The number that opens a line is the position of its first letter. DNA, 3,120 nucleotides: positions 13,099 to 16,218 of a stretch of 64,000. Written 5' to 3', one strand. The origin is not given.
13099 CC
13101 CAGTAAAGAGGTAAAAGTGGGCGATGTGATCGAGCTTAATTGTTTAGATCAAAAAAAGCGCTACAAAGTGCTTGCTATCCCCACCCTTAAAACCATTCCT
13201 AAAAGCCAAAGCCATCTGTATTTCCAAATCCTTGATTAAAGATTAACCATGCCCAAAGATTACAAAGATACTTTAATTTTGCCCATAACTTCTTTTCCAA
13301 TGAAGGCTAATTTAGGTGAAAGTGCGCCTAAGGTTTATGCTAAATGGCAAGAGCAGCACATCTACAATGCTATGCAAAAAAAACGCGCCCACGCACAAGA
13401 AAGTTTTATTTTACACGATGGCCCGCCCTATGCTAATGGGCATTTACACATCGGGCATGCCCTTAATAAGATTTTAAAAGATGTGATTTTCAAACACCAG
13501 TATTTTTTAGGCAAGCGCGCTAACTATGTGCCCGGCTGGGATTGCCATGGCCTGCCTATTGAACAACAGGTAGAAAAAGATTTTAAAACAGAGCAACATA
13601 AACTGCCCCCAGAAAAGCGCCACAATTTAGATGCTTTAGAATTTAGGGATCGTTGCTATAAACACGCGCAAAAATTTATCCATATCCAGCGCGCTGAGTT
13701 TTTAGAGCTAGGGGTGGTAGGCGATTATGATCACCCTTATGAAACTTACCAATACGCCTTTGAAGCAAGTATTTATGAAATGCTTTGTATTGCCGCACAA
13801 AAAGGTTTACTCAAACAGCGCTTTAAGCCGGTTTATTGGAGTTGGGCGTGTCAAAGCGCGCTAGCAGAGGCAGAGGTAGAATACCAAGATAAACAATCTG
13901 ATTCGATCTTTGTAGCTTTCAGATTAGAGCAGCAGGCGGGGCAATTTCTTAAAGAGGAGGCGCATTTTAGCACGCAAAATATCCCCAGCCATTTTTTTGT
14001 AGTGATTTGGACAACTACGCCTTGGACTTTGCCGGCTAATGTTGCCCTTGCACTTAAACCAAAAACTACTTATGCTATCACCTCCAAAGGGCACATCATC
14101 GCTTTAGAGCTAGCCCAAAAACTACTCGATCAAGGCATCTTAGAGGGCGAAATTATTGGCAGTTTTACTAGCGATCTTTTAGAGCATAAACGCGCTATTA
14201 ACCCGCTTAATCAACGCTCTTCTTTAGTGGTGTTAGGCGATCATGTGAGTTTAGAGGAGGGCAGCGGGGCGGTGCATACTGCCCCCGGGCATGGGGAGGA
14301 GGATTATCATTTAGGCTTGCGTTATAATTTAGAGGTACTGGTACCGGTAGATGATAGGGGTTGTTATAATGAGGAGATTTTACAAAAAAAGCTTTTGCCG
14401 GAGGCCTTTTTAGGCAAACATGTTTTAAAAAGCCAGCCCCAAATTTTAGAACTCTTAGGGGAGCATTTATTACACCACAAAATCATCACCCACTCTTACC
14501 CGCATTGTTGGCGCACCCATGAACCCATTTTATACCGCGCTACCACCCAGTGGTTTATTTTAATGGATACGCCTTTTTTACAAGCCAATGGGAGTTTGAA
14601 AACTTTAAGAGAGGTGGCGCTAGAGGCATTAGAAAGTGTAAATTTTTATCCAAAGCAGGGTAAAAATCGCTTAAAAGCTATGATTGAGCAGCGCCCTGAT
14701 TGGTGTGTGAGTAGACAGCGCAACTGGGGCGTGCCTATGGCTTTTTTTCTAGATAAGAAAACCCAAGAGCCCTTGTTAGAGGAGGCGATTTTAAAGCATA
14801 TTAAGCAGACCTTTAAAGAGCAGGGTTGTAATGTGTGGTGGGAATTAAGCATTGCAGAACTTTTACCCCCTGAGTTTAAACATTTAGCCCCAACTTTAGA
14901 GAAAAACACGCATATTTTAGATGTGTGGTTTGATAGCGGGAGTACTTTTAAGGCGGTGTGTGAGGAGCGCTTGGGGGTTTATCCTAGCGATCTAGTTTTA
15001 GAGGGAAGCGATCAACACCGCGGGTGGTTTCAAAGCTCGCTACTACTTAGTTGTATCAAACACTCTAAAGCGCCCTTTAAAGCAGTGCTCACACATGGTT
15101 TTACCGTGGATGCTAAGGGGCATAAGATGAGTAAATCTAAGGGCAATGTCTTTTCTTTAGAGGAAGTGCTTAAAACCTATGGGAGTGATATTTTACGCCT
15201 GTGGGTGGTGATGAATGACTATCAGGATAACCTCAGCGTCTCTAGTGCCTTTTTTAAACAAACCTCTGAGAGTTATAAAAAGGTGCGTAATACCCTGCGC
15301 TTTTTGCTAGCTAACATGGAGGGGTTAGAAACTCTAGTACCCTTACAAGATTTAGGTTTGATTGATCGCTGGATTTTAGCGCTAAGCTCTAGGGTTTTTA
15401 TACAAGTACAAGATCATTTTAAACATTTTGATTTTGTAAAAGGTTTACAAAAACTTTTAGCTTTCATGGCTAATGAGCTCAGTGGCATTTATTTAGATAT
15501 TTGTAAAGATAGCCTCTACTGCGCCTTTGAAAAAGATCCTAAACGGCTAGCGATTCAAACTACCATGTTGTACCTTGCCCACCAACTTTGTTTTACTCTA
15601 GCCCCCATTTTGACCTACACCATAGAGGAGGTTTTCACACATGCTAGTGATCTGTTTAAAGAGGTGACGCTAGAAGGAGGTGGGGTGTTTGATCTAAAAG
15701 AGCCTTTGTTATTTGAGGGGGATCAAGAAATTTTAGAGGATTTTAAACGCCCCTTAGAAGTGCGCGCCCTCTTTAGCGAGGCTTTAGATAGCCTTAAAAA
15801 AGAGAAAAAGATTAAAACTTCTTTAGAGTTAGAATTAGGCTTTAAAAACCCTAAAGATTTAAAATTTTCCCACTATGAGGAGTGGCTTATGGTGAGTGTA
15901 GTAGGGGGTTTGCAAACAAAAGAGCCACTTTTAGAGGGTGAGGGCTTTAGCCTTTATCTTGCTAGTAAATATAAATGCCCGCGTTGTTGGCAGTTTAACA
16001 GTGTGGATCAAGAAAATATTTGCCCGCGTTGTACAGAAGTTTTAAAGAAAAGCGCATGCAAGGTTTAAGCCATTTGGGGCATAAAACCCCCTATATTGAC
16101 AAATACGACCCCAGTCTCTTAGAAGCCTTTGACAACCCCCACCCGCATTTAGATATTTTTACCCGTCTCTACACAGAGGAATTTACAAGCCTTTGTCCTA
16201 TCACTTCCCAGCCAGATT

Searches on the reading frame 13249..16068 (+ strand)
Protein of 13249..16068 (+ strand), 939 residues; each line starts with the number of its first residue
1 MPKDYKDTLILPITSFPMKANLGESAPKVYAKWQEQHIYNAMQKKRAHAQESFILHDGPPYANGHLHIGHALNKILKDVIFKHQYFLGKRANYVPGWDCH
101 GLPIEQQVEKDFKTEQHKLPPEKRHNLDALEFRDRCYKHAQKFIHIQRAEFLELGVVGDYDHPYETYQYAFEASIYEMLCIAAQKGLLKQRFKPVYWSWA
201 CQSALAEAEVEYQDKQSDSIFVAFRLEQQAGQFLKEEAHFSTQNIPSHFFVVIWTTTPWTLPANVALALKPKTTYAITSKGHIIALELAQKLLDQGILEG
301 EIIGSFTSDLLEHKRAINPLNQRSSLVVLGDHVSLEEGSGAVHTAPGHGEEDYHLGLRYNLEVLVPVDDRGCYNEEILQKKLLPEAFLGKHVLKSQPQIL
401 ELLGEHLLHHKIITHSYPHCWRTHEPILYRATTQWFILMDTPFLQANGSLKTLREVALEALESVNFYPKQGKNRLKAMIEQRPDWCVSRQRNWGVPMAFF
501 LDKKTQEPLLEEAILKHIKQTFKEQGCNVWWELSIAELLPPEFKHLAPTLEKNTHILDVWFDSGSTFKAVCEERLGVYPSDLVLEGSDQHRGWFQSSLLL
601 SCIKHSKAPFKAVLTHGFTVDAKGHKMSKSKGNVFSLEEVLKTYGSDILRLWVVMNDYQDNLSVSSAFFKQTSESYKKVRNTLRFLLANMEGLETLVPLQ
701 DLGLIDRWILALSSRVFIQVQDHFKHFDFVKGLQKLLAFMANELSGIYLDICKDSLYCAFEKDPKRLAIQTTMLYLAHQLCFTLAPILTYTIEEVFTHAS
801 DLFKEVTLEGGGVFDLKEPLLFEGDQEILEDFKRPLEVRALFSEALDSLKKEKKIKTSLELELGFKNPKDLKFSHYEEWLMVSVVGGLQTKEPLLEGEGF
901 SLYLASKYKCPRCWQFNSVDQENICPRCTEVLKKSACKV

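Call 80: search_protein_families(library=ncbifam, max_evalue=0.00001, proteins=[window:13249-16068:+])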
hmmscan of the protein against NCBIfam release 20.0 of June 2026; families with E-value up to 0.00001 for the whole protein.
window:13249-16068:+ (939 aa): 16 families
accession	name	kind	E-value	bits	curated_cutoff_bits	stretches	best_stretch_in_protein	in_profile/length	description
TIGR00392.1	ileS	equivalog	1.3e-260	867.2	621.4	1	16-862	2-856/861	isoleucine--tRNA ligase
NF040702.1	ileS_w_GNAT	exception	1.7e-224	747.8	1999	2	282-933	448-1091/1100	isoleucine--tRNA ligase, N-acetyltransferase domain-containing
TIGR00422.1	valS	equivalog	7.5e-105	351.8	612.1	2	311-804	240-704/863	valine--tRNA ligase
NF009687.0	PRK13208.1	equivalog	6e-101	338.9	738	2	313-804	241-707/801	valine--tRNA ligase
NF004349.1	PRK05729.1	equivalog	5.3e-91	306.2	704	2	312-805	235-689/860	valine--tRNA ligase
NF000257.1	MupA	exception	6e-80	269.2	1900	1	28-792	11-754/1024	mupirocin-resistant isoleucine--tRNA ligase MupA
NF000258.1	MupB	exception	9.9e-80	268.6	1900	1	28-798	11-762/1033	mupirocin-resistant isoleucine--tRNA ligase MupB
NF011492.0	PRK14900.1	equivalog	5e-56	190.2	1783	2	313-797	251-705/1044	valine--tRNA ligase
NF000540.1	alt_ValS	exception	1.6e-51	175.3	900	2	387-798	337-742/827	valine--tRNA ligase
NF008957.0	PRK12300.1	subfamily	3e-43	147.9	677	2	23-354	7-323/946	leucine--tRNA ligase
TIGR00395.1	leuS_arch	equivalog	3.7e-27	94.7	648.5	2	31-353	9-316/938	leucine--tRNA ligase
TIGR00398.1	metG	equivalog_domain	4.8e-24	85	336.35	2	60-111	8-59/530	methionine--tRNA ligase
TIGR00396.1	leuS_bact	equivalog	1.7e-22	79.4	548.4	1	29-108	6-86/843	leucine--tRNA ligase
NF008900.0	PRK12267.1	equivalog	5.3e-17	61.5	598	2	610-797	284-474/648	methionine--tRNA ligase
NF001100.0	PRK00133.1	equivalog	3.6e-16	58.8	587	1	58-116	12-70/676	methionine--tRNA ligase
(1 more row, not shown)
